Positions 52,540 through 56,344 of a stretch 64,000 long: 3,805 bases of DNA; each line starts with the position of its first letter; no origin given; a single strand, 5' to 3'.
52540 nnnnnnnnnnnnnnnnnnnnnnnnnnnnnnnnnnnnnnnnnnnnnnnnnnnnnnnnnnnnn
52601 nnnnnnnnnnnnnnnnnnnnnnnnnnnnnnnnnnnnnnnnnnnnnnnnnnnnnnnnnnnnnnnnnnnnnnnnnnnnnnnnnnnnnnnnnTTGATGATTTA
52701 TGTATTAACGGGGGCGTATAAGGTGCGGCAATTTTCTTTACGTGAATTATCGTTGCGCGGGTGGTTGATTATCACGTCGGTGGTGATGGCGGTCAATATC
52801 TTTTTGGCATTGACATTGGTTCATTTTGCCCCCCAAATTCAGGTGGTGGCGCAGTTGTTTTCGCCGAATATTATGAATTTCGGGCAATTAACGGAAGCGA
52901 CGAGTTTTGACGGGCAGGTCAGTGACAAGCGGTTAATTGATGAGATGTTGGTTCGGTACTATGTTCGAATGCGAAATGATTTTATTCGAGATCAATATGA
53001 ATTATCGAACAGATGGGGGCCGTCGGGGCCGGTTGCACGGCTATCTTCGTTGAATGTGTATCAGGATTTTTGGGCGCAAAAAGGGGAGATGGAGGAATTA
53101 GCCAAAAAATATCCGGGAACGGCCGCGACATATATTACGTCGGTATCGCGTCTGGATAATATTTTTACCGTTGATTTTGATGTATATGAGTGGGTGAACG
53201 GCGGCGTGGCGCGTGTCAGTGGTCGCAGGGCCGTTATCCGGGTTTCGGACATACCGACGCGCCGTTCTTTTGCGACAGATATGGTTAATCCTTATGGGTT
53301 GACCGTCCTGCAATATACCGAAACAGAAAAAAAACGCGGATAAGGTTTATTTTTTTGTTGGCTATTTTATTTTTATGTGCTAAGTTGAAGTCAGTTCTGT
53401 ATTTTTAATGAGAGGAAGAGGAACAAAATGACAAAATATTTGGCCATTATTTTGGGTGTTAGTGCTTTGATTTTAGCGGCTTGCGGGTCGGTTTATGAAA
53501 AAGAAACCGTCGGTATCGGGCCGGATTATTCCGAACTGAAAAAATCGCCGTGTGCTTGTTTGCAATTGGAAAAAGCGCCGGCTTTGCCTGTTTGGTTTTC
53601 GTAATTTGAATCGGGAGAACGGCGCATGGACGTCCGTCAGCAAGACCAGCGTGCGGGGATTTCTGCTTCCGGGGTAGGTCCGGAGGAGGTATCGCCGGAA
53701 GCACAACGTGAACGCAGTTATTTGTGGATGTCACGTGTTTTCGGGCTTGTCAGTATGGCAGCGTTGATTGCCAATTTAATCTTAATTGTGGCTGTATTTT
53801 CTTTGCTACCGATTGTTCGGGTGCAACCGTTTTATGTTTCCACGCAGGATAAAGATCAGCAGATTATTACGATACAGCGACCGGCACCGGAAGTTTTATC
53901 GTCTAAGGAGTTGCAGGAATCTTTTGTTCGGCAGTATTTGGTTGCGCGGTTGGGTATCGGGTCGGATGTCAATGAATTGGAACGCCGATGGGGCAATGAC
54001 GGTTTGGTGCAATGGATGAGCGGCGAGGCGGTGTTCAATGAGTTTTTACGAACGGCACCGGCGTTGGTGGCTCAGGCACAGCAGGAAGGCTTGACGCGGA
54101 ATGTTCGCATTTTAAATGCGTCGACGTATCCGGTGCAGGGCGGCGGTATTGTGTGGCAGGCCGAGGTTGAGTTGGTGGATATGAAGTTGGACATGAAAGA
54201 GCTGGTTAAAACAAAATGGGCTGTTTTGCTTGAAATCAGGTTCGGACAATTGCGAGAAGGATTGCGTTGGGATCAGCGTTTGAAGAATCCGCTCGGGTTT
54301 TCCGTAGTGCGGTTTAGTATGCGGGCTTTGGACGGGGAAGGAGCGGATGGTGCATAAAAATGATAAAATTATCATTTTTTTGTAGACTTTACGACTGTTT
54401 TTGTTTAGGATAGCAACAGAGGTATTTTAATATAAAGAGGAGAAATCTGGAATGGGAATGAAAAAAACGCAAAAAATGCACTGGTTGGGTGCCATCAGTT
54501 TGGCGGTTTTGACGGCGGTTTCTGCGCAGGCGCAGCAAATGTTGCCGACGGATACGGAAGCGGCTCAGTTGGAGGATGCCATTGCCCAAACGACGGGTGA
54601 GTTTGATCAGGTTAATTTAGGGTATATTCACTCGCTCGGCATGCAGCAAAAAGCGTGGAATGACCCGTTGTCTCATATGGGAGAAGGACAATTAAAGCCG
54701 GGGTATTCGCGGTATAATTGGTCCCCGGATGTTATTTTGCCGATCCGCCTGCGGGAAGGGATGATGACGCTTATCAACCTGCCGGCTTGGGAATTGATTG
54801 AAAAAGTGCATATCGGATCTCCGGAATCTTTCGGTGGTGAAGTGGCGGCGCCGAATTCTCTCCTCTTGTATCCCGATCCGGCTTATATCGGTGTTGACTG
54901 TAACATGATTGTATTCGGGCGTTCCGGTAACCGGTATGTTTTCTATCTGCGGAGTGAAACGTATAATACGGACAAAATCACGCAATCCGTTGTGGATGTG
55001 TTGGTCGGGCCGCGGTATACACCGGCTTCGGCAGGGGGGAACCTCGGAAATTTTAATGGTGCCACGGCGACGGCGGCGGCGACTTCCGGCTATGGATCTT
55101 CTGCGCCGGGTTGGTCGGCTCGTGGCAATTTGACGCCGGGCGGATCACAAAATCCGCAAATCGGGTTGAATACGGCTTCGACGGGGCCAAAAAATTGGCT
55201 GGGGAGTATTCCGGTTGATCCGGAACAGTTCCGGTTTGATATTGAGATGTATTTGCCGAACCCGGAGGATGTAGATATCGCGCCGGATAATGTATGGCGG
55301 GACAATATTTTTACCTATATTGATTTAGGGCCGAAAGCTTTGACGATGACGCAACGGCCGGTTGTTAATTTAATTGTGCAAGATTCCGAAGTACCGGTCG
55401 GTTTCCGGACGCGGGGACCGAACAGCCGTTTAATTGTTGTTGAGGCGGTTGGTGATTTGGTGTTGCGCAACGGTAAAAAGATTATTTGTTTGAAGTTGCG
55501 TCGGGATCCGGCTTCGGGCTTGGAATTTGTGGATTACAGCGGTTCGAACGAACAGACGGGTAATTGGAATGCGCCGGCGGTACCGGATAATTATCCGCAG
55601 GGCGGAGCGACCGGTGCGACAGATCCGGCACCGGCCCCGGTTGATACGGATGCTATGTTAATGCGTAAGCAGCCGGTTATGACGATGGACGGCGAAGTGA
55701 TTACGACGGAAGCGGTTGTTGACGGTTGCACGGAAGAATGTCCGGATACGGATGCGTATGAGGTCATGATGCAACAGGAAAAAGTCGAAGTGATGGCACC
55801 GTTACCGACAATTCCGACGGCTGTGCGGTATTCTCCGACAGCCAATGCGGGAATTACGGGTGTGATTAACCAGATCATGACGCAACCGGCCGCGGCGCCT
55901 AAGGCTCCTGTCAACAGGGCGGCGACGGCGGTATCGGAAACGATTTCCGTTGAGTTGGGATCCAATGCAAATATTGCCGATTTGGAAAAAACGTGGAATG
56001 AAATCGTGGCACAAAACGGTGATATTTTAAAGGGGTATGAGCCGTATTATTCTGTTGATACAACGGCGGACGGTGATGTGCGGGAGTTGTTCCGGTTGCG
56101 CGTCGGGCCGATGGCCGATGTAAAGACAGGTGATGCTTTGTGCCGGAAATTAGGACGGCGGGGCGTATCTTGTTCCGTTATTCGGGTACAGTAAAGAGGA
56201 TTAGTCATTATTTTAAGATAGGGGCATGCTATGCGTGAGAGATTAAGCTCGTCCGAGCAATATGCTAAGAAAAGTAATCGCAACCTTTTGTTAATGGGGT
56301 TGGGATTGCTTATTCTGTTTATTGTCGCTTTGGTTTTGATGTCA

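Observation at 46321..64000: Atypical T4SS operon: rvh-style virB8-B7-B8-B9-B10-B11 scaffold preceded by six secreted proteins of unknown family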

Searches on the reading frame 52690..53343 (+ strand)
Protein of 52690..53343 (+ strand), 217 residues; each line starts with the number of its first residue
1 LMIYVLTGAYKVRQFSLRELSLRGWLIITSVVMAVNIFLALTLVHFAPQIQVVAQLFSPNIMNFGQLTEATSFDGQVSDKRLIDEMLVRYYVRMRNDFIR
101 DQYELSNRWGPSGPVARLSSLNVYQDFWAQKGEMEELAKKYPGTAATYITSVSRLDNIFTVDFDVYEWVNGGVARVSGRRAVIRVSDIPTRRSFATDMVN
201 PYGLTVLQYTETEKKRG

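Call 5: search_protein_families(library=pfam, proteins=[window:52690-53343:+], max_evalue=0.01)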
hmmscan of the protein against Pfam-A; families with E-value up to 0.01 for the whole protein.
window:52690-53343:+ (217 aa): 1 family
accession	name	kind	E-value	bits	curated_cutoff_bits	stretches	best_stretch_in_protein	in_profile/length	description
PF04335.19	VirB8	-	7.4e-08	32.9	23.2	1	22-213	17-212/213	VirB8 protein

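Call 10: search_protein_families(library=ncbifam, proteins=[window:52690-53343:+], max_evalue=0.01)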
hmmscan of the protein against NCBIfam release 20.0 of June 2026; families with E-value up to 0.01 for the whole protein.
window:52690-53343:+ (217 aa): 0 families

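Call 28: search_solved_structures(query=window:52690-53343:+, max_evalue=1)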
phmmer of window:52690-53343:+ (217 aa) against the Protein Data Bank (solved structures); distinct sequences matched with E-value up to 1: 0.

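Call 109: search_solved_structures(query=A14, max_evalue=1)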
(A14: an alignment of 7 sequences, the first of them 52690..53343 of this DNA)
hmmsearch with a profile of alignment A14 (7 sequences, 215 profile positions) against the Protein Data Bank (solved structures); distinct sequences matched with E-value up to 1: 12.
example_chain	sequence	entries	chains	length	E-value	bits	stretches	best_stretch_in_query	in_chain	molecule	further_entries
4jf8_A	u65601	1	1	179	4.2e-06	29.6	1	78-209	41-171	TrwG component of type IV secretion system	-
7o41_D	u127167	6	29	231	2.2e-05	27.3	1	78-209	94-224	TrwG protein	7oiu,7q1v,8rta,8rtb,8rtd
5i97_A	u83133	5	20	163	3.4e-05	26.7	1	81-210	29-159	Conjugal transfer protein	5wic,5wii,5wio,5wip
4nhf_A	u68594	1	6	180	0.00031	23.6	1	78-209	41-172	TrwG protein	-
2bhm_A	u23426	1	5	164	0.0004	23.2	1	76-208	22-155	TYPE IV SECRETION SYSTEM PROTEIN VIRB8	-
4aky_A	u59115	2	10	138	0.00081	22.2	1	89-208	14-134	TYPE IV SECRETION SYSTEM PROTEIN VIRB8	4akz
5jbs_A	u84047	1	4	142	0.0011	21.8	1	102-208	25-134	Type IV secretion system protein virB8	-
4lso_A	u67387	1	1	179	0.015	18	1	82-209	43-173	Type IV secretion system protein virB8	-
4mei_A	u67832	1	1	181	0.02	17.6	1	82-209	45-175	VirB8 protein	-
4kz1_A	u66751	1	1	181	0.041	16.6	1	82-209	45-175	VirB8 protein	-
4r80_A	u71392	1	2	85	0.54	13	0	129-185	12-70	OR486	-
4or2_A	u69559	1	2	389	0.7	12.6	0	16-51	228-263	Soluble cytochrome b562, Metabotropic glutamate receptor 1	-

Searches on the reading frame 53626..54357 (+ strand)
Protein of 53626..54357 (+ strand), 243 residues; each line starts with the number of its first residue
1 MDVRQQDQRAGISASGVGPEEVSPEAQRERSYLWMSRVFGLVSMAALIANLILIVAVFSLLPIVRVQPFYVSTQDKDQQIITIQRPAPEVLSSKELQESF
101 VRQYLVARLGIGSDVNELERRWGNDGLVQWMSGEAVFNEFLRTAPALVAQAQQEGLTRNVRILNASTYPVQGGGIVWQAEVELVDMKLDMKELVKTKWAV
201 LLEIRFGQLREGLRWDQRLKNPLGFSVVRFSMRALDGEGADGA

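Call 5: search_protein_families(library=pfam, proteins=[window:53626-54357:+], max_evalue=0.01)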
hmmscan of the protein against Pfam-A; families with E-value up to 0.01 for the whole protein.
window:53626-54357:+ (243 aa): 1 family
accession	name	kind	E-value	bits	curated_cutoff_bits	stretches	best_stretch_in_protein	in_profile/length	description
PF04335.19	VirB8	-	1.1e-13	51.9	23.2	1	35-232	16-210/213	VirB8 protein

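Call 10: search_protein_families(library=ncbifam, proteins=[window:53626-54357:+], max_evalue=0.01)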
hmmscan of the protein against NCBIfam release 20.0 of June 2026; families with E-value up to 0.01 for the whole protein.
window:53626-54357:+ (243 aa): 0 families

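Call 27: search_solved_structures(query=window:53626-54357:+, max_evalue=1)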
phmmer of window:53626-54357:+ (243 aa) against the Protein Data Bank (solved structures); distinct sequences matched with E-value up to 1: 2.
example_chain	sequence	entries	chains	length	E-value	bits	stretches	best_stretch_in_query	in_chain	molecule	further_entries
5mg3_D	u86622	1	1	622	0.019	17.7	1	37-64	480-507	Protein translocase subunit SecD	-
5jen_A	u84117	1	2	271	0.46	13.1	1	63-106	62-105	Anti-sigma-V factor RsiV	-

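Call 108: search_solved_structures(query=A13, max_evalue=1)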
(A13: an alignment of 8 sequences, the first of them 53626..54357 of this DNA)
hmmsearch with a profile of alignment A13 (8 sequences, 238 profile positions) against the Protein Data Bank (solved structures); distinct sequences matched with E-value up to 1: 11.
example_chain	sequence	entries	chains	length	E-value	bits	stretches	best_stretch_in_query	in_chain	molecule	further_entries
4mei_A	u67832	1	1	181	1.7e-07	33.9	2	190-233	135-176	VirB8 protein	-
4lso_A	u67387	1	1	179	3e-07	33.1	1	59-233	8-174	Type IV secretion system protein virB8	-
4kz1_A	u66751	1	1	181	3.5e-07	32.8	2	192-233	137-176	VirB8 protein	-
4jf8_A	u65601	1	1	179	4e-05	26.1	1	80-233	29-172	TrwG component of type IV secretion system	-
5i97_A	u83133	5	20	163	7.5e-05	25.2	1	71-234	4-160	Conjugal transfer protein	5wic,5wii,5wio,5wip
2bhm_A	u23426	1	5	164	0.0014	21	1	100-234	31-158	TYPE IV SECRETION SYSTEM PROTEIN VIRB8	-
5jbs_A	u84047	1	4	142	0.002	20.5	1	116-234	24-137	Type IV secretion system protein virB8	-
4aky_A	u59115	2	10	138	0.0021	20.5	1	103-233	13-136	TYPE IV SECRETION SYSTEM PROTEIN VIRB8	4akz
7o41_D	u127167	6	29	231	0.0055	19.1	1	84-233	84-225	TrwG protein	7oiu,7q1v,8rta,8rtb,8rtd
4nhf_A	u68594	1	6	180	0.012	18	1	81-232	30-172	TrwG protein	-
5mg3_D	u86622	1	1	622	0.51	12.7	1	37-62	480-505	Protein translocase subunit SecD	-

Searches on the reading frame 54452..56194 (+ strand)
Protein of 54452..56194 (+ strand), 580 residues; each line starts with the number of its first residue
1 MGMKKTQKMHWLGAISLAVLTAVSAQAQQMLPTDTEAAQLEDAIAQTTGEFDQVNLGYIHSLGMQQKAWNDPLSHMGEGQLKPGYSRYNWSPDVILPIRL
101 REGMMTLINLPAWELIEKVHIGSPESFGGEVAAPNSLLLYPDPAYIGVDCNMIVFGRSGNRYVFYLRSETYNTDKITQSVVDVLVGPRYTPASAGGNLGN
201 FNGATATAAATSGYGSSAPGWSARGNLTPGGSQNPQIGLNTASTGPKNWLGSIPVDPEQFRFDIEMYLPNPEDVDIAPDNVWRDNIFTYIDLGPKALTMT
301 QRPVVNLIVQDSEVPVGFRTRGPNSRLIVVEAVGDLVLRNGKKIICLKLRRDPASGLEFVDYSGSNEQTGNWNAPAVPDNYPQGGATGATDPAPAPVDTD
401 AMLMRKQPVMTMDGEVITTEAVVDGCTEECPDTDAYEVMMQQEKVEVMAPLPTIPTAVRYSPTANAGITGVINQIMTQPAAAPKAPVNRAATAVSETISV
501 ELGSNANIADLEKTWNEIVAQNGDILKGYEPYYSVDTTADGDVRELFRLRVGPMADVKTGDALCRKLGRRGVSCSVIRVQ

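Call 5: search_protein_families(library=pfam, proteins=[window:54452-56194:+], max_evalue=0.01)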
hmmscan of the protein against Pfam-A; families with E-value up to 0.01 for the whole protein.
window:54452-56194:+ (580 aa): 2 families
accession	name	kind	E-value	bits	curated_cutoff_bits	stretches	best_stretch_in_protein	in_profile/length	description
PF03524.21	CagX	-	9e-13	48.9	34.2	1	86-347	4-195/198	Conjugal transfer protein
PF05036.18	SPOR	-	0.00077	20.2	21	1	499-578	6-76/76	SPOR domain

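Call 9: find_related_loci(query=window:54452-56194:+, collection=genome_contigs, flank=10000)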
Query window:54452-56194:+ (580 aa) in genome_contigs; peptide patterns used: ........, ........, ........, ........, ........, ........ (x = any residue, [..] = any of these).
37 stretches matched a pattern; 9 encode a relative of the query (tblastn E <= 1e-3); 9 distinct loci.
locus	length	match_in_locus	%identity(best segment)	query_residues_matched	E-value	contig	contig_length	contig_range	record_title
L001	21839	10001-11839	68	1-580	0e+0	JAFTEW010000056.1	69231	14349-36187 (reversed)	MAG: Alphaproteobacteria bacterium isolate RGIG3755 Roe_deer_Abomasum-1__c282012, whole genome shotgun sequence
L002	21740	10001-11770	67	1-580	0e+0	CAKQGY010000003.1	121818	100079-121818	MAG: uncultured Alphaproteobacteria bacterium isolate REFINED_METABAT215_TOP10_CONTIGS_1500_ASSEMBLY_K77_MERGED__Hadza_M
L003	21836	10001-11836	66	1-580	0e+0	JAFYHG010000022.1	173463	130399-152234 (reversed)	MAG: Alphaproteobacteria bacterium isolate RGIG7089 Sheep_Rumen.Co__c2909685, whole genome shotgun sequence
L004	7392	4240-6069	66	1-580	0e+0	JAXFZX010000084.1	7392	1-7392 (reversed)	MAG: Pseudomonadota bacterium isolate CB4 bin31 ctg000344219, whole genome shotgun sequence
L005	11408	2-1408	81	132-580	0e+0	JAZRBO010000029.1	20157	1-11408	MAG: Alphaproteobacteria bacterium isolate T1900045126_TC20190120.MAGScoT_cleanbin_000006 SGB_4864_k141_958145, whole ge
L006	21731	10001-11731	79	1-580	0e+0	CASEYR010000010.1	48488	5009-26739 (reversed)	uncultured Alphaproteobacteria bacterium isolate B5_L1_362362_idba_bin.105 genome assembly, contig: B5_L1_362362_idba_bi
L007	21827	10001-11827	68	1-580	0e+0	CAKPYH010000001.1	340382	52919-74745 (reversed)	MAG: uncultured Alphaproteobacteria bacterium isolate REFINED_METABAT215_TOP10_CONTIGS_1500_ASSEMBLY_K77_MERGED__Nepal_M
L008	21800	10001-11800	67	1-580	0e+0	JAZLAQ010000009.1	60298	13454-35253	MAG: Alphaproteobacteria bacterium isolate T1900045075_TC20190069.MAGScoT_cleanbin_000004 SGB_4630_k141_887255, whole ge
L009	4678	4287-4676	98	1-130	2e-79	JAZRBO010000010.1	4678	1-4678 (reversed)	MAG: Alphaproteobacteria bacterium isolate T1900045126_TC20190120.MAGScoT_cleanbin_000006 SGB_4864_k141_1309270, whole g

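Call 10: search_protein_families(library=ncbifam, proteins=[window:54452-56194:+], max_evalue=0.01)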
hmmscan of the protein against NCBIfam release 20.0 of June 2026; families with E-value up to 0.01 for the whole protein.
window:54452-56194:+ (580 aa): 1 family
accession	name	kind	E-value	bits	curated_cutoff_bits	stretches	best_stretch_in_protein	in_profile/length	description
TIGR02781.1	VirB9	equivalog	1.5e-07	31.3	217.7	0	271-347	172-243/248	P-type conjugative transfer protein VirB9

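Call 29: search_solved_structures(query=window:54452-56194:+, max_evalue=1)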
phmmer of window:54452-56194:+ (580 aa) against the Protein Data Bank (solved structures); distinct sequences matched with E-value up to 1: 3.
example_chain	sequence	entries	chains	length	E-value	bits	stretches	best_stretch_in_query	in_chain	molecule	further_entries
9bxu_I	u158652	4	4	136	0.1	14.2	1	191-233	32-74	ATP synthase F1 subunit epsilon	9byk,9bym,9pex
1k3t_A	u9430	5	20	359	0.12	14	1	333-404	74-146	Glyceraldehyde-3-phosphate dehydrogenase | Glyceraldehyde 3-phosphate dehydrogenase, glycosomal | Glyceraldehyde-3-phosphate dehydrogenase, glycosomal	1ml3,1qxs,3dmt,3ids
6gyb_b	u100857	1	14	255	0.34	12.4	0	86-169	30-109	VirB9 protein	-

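Call 65: find_encoding_contigs(protein=window:54452-56194:+, flank=10000, max_places=3)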
Protein window:54452-56194:+ (580 aa): 10 contigs read that carry it; 3 places shown.
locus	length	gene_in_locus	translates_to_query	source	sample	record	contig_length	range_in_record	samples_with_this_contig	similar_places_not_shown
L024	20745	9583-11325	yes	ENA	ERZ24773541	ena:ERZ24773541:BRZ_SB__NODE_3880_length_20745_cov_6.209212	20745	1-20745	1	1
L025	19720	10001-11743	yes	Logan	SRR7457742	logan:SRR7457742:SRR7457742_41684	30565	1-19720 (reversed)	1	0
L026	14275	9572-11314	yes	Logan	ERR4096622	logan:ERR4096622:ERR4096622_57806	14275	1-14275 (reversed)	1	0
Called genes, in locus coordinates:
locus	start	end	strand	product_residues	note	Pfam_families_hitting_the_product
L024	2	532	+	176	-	?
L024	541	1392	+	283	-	PF00763:THF_DHG_CYH, PF02882:THF_DHG_CYH_C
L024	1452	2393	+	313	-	-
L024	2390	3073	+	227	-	-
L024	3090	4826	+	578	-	-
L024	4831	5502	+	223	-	-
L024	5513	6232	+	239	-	-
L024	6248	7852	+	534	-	-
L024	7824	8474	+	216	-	PF04335:VirB8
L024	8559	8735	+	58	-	-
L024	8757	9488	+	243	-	PF04335:VirB8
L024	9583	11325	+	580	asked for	PF03524:CagX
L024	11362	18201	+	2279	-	PF21784:Bflower (faint), PF21785:Bflower_2, PF12396:DUF3659, PF21785:Bflower_2, PF03743:TrbI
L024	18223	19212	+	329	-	PF00437:T2SSE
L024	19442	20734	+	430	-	-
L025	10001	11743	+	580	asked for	PF03524:CagX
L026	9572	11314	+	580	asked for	PF03524:CagX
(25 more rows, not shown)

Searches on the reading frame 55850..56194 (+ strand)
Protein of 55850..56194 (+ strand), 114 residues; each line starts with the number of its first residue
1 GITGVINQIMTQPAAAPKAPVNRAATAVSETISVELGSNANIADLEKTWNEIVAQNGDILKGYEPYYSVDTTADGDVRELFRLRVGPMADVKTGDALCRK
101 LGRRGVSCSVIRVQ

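Call 98: search_solved_structures(query=A12, max_evalue=1)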
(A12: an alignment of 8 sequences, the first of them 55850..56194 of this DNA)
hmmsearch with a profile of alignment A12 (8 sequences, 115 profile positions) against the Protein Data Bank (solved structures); distinct sequences matched with E-value up to 1: 1.
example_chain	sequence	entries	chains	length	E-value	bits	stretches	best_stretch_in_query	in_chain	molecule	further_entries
5mqf_K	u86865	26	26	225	0.33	14.2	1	13-60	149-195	Pre-mRNA-splicing factor SPF27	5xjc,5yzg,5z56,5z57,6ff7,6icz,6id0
